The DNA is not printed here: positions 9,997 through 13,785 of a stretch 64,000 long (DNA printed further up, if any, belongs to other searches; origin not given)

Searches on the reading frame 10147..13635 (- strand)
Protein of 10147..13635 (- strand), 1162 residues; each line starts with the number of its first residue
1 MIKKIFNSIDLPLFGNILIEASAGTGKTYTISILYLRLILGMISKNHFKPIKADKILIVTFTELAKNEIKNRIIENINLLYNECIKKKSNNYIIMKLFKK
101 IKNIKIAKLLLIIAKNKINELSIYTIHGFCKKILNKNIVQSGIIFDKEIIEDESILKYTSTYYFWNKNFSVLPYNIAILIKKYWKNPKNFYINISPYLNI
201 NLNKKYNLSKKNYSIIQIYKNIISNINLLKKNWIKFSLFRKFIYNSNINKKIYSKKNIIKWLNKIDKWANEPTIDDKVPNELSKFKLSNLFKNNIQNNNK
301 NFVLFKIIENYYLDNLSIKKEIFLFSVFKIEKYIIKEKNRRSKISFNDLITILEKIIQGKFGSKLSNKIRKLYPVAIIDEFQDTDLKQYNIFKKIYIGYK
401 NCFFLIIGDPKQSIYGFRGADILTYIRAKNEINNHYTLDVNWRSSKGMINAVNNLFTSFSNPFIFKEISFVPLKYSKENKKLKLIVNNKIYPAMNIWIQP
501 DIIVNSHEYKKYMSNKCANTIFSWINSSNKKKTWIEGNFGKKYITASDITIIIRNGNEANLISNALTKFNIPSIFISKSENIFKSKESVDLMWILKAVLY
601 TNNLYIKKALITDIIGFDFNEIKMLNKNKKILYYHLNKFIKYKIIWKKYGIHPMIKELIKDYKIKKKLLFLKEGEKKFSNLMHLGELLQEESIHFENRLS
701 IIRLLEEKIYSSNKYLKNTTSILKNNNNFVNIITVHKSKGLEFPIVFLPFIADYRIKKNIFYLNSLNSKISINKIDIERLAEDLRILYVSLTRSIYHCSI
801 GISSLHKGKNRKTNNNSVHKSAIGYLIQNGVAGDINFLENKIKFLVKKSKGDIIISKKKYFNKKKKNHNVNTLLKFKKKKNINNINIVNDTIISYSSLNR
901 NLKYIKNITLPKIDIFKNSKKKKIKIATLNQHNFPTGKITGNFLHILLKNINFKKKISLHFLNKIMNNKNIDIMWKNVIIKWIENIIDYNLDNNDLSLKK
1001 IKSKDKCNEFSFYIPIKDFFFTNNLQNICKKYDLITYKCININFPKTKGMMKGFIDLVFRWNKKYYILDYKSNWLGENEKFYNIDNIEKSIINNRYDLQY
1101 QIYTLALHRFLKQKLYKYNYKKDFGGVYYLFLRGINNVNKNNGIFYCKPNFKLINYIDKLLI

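Call 48: search_protein_families(library=ncbifam, proteins=[window:10147-13635:-], max_evalue=1e-40)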
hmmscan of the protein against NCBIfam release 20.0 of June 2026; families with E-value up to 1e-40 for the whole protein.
window:10147-13635:- (1162 aa): 2 families
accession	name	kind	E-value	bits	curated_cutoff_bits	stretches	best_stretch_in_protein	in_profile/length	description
NF008128.0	PRK10876.1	equivalog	0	1174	1697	1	5-1161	8-1172/1181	exodeoxyribonuclease V subunit beta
TIGR00609.1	recB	equivalog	2.2e-287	956.7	696.05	1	7-1161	2-1175/1175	exodeoxyribonuclease V subunit beta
